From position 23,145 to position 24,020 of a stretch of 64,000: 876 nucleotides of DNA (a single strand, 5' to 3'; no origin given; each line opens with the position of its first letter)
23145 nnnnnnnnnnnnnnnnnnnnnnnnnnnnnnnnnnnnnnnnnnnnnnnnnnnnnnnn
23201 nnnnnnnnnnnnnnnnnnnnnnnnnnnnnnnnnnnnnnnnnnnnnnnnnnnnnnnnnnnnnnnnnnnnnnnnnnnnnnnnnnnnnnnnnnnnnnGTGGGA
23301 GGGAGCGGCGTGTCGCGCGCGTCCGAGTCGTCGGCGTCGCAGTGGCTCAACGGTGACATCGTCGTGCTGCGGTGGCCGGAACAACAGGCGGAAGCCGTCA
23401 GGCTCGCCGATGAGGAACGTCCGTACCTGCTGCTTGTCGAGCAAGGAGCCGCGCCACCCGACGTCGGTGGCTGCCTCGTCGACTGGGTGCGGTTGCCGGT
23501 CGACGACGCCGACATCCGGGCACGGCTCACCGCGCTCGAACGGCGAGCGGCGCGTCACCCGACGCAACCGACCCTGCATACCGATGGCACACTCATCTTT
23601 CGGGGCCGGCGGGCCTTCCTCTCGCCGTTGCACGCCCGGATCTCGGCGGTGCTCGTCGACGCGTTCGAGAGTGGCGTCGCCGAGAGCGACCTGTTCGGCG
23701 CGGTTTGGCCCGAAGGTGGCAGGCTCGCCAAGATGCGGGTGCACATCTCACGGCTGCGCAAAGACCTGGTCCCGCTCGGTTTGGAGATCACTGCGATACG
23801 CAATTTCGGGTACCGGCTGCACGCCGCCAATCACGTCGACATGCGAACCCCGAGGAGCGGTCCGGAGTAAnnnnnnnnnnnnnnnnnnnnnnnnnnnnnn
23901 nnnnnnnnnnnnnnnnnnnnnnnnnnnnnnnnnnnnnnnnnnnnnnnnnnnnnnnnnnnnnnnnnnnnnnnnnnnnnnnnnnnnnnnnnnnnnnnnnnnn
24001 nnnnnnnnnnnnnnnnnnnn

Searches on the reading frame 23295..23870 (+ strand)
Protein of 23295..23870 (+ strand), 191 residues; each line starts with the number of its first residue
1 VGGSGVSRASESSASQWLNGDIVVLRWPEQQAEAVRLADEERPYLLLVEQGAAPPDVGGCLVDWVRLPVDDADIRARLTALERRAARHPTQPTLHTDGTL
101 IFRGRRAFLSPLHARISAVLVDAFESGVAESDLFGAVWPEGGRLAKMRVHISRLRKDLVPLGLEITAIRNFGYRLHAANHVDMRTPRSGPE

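Call 3: search_protein_families(library=pfam, proteins=[window:23295-23870:+])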
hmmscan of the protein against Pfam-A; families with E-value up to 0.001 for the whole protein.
window:23295-23870:+ (191 aa): 1 family
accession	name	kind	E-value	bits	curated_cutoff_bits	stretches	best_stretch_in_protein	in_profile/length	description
PF00486.34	Trans_reg_C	-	6.2e-05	23.4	26.2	1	109-175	6-77/77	Transcriptional regulatory protein, C terminal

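Call 12: search_solved_structures(query=window:23295-23867:+, max_evalue=10, show_alignments=2)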
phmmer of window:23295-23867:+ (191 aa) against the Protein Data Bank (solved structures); distinct sequences matched with E-value up to 10: 2.
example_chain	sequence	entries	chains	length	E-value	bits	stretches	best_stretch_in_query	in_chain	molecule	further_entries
5dcl_A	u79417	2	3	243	3.6e-06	30.1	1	63-180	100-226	PhoB family transcriptional regulator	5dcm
5dcm_B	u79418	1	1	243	9.1e-06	28.8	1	63-176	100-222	PhoB family transcriptional regulator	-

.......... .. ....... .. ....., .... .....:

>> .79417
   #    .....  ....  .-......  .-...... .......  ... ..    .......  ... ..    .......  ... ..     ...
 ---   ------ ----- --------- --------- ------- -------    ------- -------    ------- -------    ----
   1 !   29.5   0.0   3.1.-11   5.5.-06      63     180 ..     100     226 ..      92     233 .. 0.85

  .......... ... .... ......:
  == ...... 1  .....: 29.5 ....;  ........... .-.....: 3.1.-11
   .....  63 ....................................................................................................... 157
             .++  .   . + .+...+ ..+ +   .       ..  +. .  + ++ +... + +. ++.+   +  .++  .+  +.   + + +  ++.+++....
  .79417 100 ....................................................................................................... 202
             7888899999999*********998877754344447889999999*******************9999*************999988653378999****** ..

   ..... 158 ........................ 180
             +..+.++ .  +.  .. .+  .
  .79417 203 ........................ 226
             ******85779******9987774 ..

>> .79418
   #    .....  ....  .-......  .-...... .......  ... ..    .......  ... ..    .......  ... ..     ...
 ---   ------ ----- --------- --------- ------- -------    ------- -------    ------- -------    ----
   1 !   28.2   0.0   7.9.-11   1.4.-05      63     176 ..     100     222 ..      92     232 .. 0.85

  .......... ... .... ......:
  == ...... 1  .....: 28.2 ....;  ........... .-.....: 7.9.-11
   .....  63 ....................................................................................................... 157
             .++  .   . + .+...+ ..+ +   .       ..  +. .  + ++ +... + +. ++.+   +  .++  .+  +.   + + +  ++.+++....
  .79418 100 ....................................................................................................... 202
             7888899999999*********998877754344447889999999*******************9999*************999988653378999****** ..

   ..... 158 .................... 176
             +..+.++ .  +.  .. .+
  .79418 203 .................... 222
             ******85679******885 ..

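Call 14: find_homologous_proteins(query=window:23295-23867:+, max_evalue=0.001)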
Query window:23295-23867:+ (191 aa): 44 proteins with E <= 0.001 among 806 candidates.
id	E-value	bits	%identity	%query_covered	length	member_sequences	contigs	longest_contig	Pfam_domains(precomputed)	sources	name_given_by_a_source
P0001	5.5e-118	410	99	97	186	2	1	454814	-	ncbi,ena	-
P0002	3.0e-62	228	64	89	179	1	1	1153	PF00486.35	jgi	jgi:hypothetical protein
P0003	7.3e-59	217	58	91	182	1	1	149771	PF00486.35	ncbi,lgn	-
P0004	9.1e-56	207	58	89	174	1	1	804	PF00486.35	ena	-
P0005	2.0e-54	202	59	83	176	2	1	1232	PF00486.35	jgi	jgi:hypothetical protein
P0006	3.6e-54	201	58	83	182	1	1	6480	PF00486.35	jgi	jgi:two-component system, OmpR family, response regulator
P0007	3.9e-54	201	56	91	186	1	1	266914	PF00486.35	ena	-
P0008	4.1e-54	201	58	83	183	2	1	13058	PF00486.35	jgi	jgi:hypothetical protein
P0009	4.2e-54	201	57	85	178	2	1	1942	PF00486.35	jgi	jgi:hypothetical protein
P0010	6.9e-54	201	57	83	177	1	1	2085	PF00486.35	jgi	jgi:DNA-binding response OmpR family regulator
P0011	9.1e-54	200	57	83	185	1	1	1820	PF00486.35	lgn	-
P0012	1.9e-53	199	57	84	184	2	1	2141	PF00486.35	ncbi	-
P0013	5.0e-53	198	52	93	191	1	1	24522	PF00486.35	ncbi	-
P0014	5.2e-53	198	55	93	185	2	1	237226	PF00486.35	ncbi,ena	-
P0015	5.9e-53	197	55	91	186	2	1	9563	PF00486.35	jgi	jgi:two-component system, OmpR family, response regulator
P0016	7.0e-53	197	58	86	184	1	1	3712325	PF00486.35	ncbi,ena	-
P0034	3.0e-47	179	53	83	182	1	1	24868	PF00486.35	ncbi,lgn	-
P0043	1.7e-32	131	46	83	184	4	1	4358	PF00486.35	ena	-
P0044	8.5e-32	128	47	80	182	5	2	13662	PF00486.35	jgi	jgi:two-component system OmpR family response regulator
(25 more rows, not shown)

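Call 17: search_solved_structures(query=A2, max_evalue=1, show_alignments=0)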
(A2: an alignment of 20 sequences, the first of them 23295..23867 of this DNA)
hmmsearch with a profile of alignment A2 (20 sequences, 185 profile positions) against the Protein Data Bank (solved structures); distinct sequences matched with E-value up to 1: 70 (the best 60 are shown).
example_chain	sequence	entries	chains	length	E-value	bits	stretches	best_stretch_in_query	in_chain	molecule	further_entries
5dcl_A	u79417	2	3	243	7.1e-17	64.6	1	58-180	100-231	PhoB family transcriptional regulator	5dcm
5dcm_B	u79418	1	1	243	1.6e-16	63.5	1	58-179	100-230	PhoB family transcriptional regulator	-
7lz9_A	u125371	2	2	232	7e-11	45.1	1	56-177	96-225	Putative two-component system response regulator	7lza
9dvt_R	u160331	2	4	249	4.7e-09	39.1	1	34-180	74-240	DNA-binding dual master transcriptional regulator RpaA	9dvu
1kgs_A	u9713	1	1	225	4.8e-08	35.8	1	56-171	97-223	DNA BINDING RESPONSE REGULATOR D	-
7e1b_A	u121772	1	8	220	7.6e-07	31.9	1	36-171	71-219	DNA-binding response regulator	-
4s04_A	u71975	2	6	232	1.5e-06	31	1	31-179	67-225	DNA-binding transcriptional regulator BasR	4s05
7e1d_B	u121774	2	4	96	1.9e-06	30.6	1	94-171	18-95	DNA-binding response regulator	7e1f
3q9v_A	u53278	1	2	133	2.3e-06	30.3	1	94-171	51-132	DNA-binding response regulator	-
7e92_A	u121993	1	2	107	2.4e-06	30.3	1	94-171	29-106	DNA-binding response regulator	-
3t72_A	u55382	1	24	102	2.9e-06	30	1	102-171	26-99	Phosphate regulon transcriptional regulatory protein phoB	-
8jo2_H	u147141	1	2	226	3e-06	30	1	31-176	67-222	DNA-binding transcriptional regulator BasR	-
1qqi_A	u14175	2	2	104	3.1e-06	29.9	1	102-171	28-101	PHOSPHATE REGULON TRANSCRIPTIONAL REGULATORY PROTEIN PHOB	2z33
1gxp_A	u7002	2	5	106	3.3e-06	29.9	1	102-171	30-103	PHOSPHATE REGULON TRANSCRIPTIONAL REGULATORY PROTEIN | PHOSPHATE REGULON TRANSCRIPTIONAL REGULATORY PROTEIN PHOB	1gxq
4b09_A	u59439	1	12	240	3.8e-06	29.6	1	57-173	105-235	TRANSCRIPTIONAL REGULATORY PROTEIN BAER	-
8hig_A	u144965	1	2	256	3.4e-05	26.5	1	12-175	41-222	DNA-binding response OmpR family regulator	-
8hih_O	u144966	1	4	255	0.0072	19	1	97-170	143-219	Transcriptional regulatory protein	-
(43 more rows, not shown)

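Call 18: search_protein_families(library=ncbifam, proteins=[window:23295-23867:+], max_evalue=0.1)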
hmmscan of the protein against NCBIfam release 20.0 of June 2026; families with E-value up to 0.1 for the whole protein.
window:23295-23867:+ (191 aa): 5 families
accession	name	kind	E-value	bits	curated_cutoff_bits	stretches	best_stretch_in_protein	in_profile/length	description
NF012023.0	PRK15479.1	equivalog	6e-06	25.9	337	1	62-180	96-222/224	transcriptional regulator TctD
NF041733.1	resp_reg_CseB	equivalog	0.0026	17.2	350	0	63-176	96-227/228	two-component system response regulator CseB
TIGR02154.1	PhoB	equivalog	0.0033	16.8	296.2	1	63-175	101-225/226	phosphate regulon transcriptional regulator PhoB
NF000403.1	vanR-C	exception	0.0093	15.5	480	1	101-158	150-209/231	vancomycin resistance response regulator transcription factor VanR-C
NF053854.1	RespRegPhoBBctds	equivalog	0.04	13.3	270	1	118-175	165-224/225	two-component system response regulator PhoB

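Call 33: find_encoding_contigs(protein=P0016, flank=6000, max_places=2)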
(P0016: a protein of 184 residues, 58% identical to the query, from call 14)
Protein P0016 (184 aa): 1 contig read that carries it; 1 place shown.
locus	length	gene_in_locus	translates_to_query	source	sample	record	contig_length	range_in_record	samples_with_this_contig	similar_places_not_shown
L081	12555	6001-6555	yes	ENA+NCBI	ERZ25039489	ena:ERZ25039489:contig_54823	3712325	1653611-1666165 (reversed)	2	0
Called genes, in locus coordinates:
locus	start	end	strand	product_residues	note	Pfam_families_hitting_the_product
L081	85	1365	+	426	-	PF00563:EAL, PF08668:HDOD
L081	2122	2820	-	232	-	PF00512:HisKA, PF13581:HATPase_c_2, PF02518:HATPase_c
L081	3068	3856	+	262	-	-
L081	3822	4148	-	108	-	-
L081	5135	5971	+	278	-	PF00909:Ammonium_transp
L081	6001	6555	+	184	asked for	PF00486:Trans_reg_C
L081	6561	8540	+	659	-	PF00999:Na_H_Exchanger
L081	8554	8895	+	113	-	-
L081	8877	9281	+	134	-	PF01842:ACT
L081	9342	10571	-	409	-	PF01041:DegT_DnrJ_EryC1, PF00155:Aminotran_1_2, PF01053:Cys_Met_Meta_PP (weak)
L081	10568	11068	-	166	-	PF12802:MarR_2, PF01047:MarR, PF09339:HTH_IclR (weak), PF13412:HTH_24 (faint), PF12840:HTH_20 (weak)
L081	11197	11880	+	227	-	PF00106:adh_short, PF08659:KR (weak), PF13561:adh_short_C2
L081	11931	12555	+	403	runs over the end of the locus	PF00478:IMPDH (faint), PF03060:NMO, PF01070:FMN_dh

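Call 34: find_encoding_contigs(protein=P0044, flank=6000, max_places=2)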
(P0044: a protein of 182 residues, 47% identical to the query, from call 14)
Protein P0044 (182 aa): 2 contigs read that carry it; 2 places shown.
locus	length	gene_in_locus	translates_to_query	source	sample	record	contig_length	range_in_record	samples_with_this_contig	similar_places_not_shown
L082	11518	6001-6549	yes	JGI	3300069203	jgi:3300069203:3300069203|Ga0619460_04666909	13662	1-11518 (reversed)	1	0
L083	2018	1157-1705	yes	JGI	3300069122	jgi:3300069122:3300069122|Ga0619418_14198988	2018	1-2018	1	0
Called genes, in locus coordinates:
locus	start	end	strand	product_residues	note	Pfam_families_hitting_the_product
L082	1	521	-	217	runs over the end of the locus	-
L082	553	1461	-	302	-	PF00892:EamA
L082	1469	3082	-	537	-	PF00795:CN_hydrolase, PF02540:NAD_synthase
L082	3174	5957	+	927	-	PF03710:GlnE, PF08335:GlnD_UR_UTase, PF03710:GlnE, PF08335:GlnD_UR_UTase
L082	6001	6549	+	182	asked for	PF00486:Trans_reg_C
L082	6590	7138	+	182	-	PF13489:Methyltransf_23, PF13847:Methyltransf_31, PF08241:Methyltransf_11, PF08242:Methyltransf_12, PF13649:Methyltransf_25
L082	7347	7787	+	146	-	PF03551:PadR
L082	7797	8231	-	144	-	-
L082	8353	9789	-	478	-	PF03951:Gln-synt_N, PF00120:Gln-synt_C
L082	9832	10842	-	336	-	PF03951:Gln-synt_N, PF00120:Gln-synt_C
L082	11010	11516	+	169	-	?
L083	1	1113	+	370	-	?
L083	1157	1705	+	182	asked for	PF00486:Trans_reg_C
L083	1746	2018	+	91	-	?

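Call 36: predict_structure(alignment_id=A2)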
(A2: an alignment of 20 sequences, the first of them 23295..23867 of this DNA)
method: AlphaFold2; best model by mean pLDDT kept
length: 191 residues; sequences in the alignment: 20
mean_pLDDT: 87.3   pTM: 0.68
mean pLDDT of the five models: 87.3, 87.0, 86.0, 85.9, 83.9
residues with pLDDT >= 90: 140; 70-90: 19; 50-70: 18; < 50: 14
segments of 3 or more residues with pLDDT < 50: 8-15, 182-184
pLDDT, mean of each block of 10 residues (from residue 1): 53 50 94 91 94 89 96 95 87 96 94 98 97 96 95 97 96 91 53 57
secondary structure, 60 per line:
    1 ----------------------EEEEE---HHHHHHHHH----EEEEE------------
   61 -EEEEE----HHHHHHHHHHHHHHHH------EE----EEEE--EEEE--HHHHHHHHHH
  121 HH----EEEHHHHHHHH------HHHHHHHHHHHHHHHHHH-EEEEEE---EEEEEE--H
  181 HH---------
elements in order: E23-27 H31-39 E44-48 E62-66 H71-86 E99-102 E105-108 H111-122 E127-129 H130-137 H144-161 E163-168 E172-177

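Call 38: find_encoding_contigs(protein=P0043, flank=6000, max_places=2)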
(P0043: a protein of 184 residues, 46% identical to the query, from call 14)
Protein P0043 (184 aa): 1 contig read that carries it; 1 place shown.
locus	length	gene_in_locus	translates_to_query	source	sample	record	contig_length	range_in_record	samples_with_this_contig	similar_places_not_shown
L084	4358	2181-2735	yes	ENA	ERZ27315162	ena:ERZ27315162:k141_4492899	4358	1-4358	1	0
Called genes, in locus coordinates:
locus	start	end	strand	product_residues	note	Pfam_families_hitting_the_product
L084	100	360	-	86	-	-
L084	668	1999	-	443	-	PF13701:DDE_Tnp_1_4, PF01609:DDE_Tnp_1 (weak)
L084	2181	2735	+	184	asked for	PF00486:Trans_reg_C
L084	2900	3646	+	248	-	PF13489:Methyltransf_23, PF01209:Ubie_methyltran, PF06325:PrmA (weak), PF08241:Methyltransf_11, PF08242:Methyltransf_12, PF13649:Methyltransf_25, PF13847:Methyltransf_31, PF20922:Anamorsin_N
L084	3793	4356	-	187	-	?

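Call 39: find_encoding_contigs(protein=P0034, flank=6000, max_places=2)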
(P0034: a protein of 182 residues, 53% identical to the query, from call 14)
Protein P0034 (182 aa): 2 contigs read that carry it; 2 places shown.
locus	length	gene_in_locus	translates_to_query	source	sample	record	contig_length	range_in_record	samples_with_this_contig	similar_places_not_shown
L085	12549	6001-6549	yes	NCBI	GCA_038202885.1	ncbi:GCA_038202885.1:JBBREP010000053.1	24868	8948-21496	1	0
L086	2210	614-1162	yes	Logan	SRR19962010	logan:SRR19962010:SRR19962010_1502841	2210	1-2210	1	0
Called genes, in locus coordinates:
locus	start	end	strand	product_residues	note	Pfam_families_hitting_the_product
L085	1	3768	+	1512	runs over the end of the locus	PF00404:Dockerin_1 (faint), PF22352:K319L-like_PKD (faint), PF00801:PKD, PF18911:PKD_4, PF00801:PKD (weak), PF18911:PKD_4, PF00801:PKD (weak), PF18911:PKD_4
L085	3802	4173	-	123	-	-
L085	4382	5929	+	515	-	PF00909:Ammonium_transp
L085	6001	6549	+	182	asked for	PF00486:Trans_reg_C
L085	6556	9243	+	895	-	PF00999:Na_H_Exchanger, PF13291:ACT_4 (faint), PF01842:ACT (weak)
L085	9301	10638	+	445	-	PF00563:EAL, PF10069:DICT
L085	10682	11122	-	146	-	PF12900:Pyridox_ox_2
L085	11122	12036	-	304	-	PF00696:AA_kinase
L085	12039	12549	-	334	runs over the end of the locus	PF02729:OTCace_N, PF00185:OTCace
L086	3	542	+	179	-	?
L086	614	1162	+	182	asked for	PF00486:Trans_reg_C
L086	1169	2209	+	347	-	?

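Call 40: fold_search(model_id=the predicted structure, library=pdb)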
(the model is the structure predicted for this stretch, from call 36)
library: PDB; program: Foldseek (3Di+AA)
matches with E <= 10: 702; with E <= 0.001: 85
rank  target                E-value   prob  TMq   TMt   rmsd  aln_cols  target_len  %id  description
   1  3r0j_B                1.1e-08  1.00  0.40  0.35  13.1       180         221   20  Structure of PhoP from Mycobacterium tuberculosis (released 2011-07-13)
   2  5ed4_F                1.1e-08  1.00  0.36  0.33  16.7       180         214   20  Structure of a PhoP-DNA complex (released 2016-04-27)
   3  5ed4_B                1.2e-08  1.00  0.40  0.36  16.5       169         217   22  Structure of a PhoP-DNA complex (released 2016-04-27)
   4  9dvt_S                1.6e-08  1.00  0.41  0.34  12.4       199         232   23  Cryo-EM structure of RpaA bound to PkaiBC DNA and the CTD of the alpha subunit of RNAP from the cyanobacterium Synecho (released 2025-10-15)
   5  5ed4_E                4.3e-08  1.00  0.37  0.32  16.9       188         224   19  Structure of a PhoP-DNA complex (released 2016-04-27)
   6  9dvt_R                7.6e-08  1.00  0.40  0.33  11.0       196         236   22  Cryo-EM structure of RpaA bound to PkaiBC DNA and the CTD of the alpha subunit of RNAP from the cyanobacterium Synecho (released 2025-10-15)
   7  7lz9                  9.8e-08  1.00  0.36  0.33  14.4       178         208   26  Inactive form of VanR from S. coelicolor (released 2021-07-14)
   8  7lza                  1.1e-07  1.00  0.37  0.33  15.4       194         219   24  Activated form of VanR from S. coelicolor (released 2021-07-14)
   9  1ys7_A                1.1e-07  1.00  0.38  0.33  17.8       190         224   19  Crystal structure of the response regulator protein prrA complexed with Mg2+ (released 2006-02-07)
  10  8uvk_A                1.2e-07  1.00  0.37  0.32  12.7       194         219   20  CosR DNA bound form II (released 2024-01-31)
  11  8uvk_B                1.7e-07  1.00  0.37  0.32  12.7       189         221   18  CosR DNA bound form II (released 2024-01-31)
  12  5ed4_A                2.0e-07  1.00  0.37  0.32  17.0       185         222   19  Structure of a PhoP-DNA complex (released 2016-04-27)
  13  3r0j_A                2.9e-07  1.00  0.36  0.32  13.2       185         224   19  Structure of PhoP from Mycobacterium tuberculosis (released 2011-07-13)
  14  1ys6_B                3.5e-07  1.00  0.38  0.33  17.9       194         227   19  Crystal structure of the response regulatory protein PrrA from Mycobacterium Tuberculosis (released 2006-02-07)
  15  1ys6_A                4.3e-07  1.00  0.38  0.32  17.8       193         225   19  Crystal structure of the response regulatory protein PrrA from Mycobacterium Tuberculosis (released 2006-02-07)
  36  8hih_N                1.2e-05  1.00  0.36  0.32  11.5       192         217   23  Cryo-EM structure of Mycobacterium tuberculosis transcription initiation complex with transcription factor GlnR (released 2023-06-07)
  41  8hih_P                2.2e-05  1.00  0.39  0.35  11.1       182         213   24  Cryo-EM structure of Mycobacterium tuberculosis transcription initiation complex with transcription factor GlnR (released 2023-06-07)
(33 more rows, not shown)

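Call 66: search_protein_families(library=pfam, proteins=[L082:9832-10842:-])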
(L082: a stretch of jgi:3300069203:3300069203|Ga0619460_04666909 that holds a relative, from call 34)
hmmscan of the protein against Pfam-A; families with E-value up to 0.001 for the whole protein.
L082:9832-10842:- (336 aa): 2 families
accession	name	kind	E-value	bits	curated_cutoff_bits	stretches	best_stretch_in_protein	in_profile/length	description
PF00120.29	Gln-synt_C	-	1.2e-14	54.5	24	1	104-235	19-156/344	Glutamine synthetase, catalytic domain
PF03951.24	Gln-synt_N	-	8.1e-12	45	33.4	1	4-80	4-80/82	Glutamine synthetase, beta-Grasp domain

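Call 71: find_related_loci(query=A2, collection=metagenome_contigs, flank=5000)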
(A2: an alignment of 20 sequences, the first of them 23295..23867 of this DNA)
Query A2 (191 aa) in metagenome_contigs; peptide patterns used: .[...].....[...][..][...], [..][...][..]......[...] (x = any residue, [..] = any of these).
359 stretches matched a pattern; 70 encode a relative of the query (tblastn E <= 1e-3); 70 distinct loci.
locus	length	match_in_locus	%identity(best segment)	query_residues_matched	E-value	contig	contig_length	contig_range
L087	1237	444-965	48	3-176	4e-49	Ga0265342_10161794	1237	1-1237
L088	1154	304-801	51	13-178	3e-49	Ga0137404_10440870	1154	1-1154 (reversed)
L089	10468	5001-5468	52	21-176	7e-47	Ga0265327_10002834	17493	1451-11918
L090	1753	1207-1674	51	21-176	2e-47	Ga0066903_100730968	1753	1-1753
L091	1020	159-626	52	21-176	1e-48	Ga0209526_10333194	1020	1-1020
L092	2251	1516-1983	51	18-173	3e-45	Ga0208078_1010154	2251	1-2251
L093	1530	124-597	47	19-176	2e-44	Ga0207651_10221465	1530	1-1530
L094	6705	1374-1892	46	21-188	4e-43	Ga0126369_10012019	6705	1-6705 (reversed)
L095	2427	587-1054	48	21-176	7e-43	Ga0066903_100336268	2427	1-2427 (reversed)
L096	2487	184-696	44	12-182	1e-42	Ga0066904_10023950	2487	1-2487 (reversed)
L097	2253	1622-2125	46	15-182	3e-42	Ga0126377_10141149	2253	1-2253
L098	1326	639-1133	45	21-185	6e-43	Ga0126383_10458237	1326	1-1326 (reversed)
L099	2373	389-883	45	21-185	1e-41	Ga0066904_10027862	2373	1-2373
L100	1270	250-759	46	7-176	5e-41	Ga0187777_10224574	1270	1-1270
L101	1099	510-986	46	19-176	1e-40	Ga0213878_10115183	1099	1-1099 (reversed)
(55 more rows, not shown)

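Call 74: search_protein_representatives(alignment_id=A2)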
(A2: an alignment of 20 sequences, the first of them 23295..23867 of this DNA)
Query: 20 sequences, 185 profile positions. Proteins with E-value up to 0.001 (for the whole library): 12241; up to 1e-10: 1109; up to 1e-30: 216. The best 150 are listed.
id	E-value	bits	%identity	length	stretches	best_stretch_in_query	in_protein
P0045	4.5e-84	296.8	-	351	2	19-177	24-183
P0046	6.9e-72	257.0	-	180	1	12-176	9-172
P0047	8.3e-70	250.2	-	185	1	10-180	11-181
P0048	1.0e-65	236.9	-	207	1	9-176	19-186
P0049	7.4e-61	221.1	-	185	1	9-176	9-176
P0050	5.9e-59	214.9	-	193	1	11-179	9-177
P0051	5.3e-58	211.8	-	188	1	13-177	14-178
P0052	5.8e-58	211.6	-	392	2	13-174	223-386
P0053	3.7e-57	209.0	-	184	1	8-179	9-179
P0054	1.1e-56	207.5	-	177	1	5-172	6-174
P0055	4.8e-56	205.4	-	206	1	10-173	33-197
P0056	1.9e-55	203.5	-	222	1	12-174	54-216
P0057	3.3e-55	202.6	-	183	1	6-179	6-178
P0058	1.4e-51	190.8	-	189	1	15-174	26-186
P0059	1.3e-50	187.6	-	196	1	12-180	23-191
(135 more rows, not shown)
